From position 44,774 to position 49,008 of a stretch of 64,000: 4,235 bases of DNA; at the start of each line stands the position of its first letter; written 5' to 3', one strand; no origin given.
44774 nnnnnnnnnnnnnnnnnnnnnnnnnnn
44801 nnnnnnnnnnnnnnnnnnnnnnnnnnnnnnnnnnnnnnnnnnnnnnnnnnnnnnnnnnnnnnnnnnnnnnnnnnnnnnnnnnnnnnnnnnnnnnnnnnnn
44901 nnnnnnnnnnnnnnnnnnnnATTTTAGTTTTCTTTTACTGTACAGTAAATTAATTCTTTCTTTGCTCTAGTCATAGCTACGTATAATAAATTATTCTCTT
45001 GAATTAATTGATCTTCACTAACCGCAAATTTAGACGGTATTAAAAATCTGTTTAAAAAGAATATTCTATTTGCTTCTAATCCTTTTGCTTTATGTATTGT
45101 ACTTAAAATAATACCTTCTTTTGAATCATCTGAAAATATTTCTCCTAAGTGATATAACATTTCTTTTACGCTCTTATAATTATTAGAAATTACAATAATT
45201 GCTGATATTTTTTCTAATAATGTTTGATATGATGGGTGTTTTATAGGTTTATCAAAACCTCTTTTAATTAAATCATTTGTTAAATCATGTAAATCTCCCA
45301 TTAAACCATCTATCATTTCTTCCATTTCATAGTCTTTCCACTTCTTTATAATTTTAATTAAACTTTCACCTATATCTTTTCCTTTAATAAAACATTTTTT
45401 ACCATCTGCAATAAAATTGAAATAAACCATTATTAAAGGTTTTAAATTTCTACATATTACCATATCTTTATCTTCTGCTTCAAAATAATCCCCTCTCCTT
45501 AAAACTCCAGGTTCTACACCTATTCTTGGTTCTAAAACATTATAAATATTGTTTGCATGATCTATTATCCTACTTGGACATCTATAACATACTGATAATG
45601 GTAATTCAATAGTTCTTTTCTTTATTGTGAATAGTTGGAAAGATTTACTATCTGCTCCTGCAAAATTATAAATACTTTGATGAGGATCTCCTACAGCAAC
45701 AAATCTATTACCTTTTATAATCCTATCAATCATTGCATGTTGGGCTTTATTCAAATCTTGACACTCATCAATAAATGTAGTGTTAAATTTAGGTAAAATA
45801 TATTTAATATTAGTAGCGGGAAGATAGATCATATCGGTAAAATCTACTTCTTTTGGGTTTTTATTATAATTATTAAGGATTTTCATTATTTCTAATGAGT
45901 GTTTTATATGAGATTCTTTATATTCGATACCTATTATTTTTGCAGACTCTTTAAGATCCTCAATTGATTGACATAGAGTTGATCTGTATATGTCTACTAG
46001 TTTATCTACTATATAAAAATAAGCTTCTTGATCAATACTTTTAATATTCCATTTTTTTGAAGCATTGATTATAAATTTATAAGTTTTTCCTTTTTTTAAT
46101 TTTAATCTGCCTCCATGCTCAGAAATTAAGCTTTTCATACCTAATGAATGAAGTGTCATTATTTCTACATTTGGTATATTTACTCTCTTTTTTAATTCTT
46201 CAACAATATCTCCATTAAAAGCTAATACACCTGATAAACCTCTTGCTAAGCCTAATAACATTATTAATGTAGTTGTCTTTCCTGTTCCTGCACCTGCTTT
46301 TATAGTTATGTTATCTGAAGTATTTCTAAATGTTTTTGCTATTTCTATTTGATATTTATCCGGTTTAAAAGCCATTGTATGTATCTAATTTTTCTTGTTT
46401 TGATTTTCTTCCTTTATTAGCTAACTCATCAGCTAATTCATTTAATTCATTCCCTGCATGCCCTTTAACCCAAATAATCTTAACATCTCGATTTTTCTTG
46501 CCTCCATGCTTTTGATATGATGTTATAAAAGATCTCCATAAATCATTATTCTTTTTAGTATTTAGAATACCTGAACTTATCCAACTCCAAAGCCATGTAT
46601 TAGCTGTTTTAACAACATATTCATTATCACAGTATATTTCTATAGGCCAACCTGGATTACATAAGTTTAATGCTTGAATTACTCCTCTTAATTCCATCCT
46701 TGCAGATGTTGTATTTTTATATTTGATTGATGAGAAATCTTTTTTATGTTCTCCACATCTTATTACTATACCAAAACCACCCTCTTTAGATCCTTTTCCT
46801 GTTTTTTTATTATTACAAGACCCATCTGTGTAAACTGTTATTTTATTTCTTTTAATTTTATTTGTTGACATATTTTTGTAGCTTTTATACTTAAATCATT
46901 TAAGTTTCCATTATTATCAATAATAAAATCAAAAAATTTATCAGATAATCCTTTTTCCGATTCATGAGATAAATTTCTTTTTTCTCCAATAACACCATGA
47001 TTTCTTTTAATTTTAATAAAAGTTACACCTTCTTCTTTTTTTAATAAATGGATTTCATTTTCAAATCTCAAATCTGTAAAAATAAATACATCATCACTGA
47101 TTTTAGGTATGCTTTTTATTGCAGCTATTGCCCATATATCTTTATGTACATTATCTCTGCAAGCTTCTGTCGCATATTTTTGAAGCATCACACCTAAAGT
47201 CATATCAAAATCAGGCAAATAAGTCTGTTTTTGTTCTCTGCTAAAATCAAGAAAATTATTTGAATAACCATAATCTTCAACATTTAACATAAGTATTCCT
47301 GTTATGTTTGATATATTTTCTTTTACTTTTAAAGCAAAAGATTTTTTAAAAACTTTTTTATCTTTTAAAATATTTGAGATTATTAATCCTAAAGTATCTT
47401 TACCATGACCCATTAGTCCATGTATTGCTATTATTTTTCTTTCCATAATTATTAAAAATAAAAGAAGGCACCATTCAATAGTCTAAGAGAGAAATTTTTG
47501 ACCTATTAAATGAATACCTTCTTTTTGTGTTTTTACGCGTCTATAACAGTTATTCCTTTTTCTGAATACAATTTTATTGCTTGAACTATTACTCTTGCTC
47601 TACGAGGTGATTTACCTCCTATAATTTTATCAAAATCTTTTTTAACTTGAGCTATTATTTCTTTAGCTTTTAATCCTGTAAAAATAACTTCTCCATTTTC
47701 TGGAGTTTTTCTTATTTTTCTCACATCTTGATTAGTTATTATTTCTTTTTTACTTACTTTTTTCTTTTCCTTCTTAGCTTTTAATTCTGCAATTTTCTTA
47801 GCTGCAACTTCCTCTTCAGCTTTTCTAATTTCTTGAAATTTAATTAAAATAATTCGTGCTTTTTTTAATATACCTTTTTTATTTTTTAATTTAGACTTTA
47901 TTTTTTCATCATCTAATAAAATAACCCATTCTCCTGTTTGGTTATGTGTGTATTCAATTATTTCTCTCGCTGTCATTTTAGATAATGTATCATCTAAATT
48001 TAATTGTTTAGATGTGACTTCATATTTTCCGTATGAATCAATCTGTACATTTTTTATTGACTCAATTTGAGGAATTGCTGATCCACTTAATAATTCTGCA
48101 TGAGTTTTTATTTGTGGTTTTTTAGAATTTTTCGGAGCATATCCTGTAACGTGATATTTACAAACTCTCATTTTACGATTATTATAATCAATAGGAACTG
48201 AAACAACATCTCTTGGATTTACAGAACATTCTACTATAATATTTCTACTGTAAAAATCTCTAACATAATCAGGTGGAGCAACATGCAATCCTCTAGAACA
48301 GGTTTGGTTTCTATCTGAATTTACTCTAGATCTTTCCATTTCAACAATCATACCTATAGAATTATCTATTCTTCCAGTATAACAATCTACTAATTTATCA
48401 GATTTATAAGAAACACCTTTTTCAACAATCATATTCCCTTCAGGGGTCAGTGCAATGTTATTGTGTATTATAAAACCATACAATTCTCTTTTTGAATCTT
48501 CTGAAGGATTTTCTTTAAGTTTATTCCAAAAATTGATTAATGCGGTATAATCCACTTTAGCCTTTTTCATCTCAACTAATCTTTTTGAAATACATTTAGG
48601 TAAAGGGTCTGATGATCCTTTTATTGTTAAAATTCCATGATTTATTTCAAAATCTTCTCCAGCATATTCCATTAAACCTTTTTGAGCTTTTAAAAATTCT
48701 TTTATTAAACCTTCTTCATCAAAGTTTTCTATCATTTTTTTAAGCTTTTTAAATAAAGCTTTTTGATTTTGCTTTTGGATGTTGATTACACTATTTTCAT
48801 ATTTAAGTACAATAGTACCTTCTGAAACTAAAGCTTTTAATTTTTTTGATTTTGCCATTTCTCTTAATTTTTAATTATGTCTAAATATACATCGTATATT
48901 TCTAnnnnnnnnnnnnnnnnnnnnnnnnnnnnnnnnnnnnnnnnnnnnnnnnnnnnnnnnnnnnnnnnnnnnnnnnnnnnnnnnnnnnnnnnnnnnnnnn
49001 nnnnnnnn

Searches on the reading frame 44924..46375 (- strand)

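Call 24: search_protein_families(library=phrogs, proteins=[window:44924-46375:-], max_evalue=0.001)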
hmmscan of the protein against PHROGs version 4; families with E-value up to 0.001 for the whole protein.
window:44924-46375:- (483 aa): 3 families
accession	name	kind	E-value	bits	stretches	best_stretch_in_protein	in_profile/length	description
phrog_1967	-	DNA, RNA and nucleotide metabolism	9.4e-96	323.1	1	1-482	149-671/776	DNA helicase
phrog_325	-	DNA, RNA and nucleotide metabolism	1.2e-06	28.1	0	3-42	469-512/986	Dda-like helicase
phrog_170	-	other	0.00044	20.8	0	201-234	195-229/323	PhoH-like phosphate starvation-inducible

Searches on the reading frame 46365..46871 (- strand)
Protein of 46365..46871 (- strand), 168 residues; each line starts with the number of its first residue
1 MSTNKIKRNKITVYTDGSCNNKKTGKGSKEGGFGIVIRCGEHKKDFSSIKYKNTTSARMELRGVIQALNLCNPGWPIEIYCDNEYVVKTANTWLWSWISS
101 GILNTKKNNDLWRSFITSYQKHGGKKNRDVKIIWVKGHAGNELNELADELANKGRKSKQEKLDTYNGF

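Call 24: search_protein_families(library=phrogs, proteins=[window:46365-46871:-], max_evalue=0.001)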
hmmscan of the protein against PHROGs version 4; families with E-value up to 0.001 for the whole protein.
window:46365-46871:- (168 aa): 2 families
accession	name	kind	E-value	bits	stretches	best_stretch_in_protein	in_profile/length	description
phrog_531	-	DNA, RNA and nucleotide metabolism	1.8e-43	149.9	1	8-163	73-232/285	Rnase H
phrog_3265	-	DNA, RNA and nucleotide metabolism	7.4e-17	62.4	1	51-157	82-195/496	ribonuclease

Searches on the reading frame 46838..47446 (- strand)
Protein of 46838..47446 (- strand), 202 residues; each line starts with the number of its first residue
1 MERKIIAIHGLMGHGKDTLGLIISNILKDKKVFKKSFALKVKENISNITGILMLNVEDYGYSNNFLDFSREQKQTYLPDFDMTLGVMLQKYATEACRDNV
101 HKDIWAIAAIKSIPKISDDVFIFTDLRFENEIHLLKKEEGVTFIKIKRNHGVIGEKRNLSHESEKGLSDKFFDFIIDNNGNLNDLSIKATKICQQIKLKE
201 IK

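Call 24: search_protein_families(library=phrogs, proteins=[window:46838-47446:-], max_evalue=0.001)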
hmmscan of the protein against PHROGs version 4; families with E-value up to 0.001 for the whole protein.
window:46838-47446:- (202 aa): 1 family
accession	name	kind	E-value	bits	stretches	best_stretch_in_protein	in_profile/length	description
phrog_139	-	other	5.6e-35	122.3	1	1-201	81-268/342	deoxynucleoside monophosphate kinase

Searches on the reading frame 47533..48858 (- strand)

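Call 24: search_protein_families(library=phrogs, proteins=[window:47533-48858:-], max_evalue=0.001)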
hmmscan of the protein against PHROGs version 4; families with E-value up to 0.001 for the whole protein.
window:47533-48858:- (441 aa): 5 families
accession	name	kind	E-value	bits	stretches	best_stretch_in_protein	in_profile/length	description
phrog_609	-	lysis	1.5e-56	193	1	3-248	813-1051/1055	RIIB lysis inhibitor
phrog_36818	-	lysis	9.3e-35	120.7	1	103-239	6-143/163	RIIB lysis inhibitor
phrog_2886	-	lysis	1.6e-28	101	1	102-376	190-466/552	RIIB lysis inhibitor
phrog_3803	-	lysis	2.5e-28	100.5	1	7-238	279-509/530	RIIB lysis inhibitor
phrog_11221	-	lysis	3.8e-28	100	1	101-247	99-243/543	RIIB lysis inhibitor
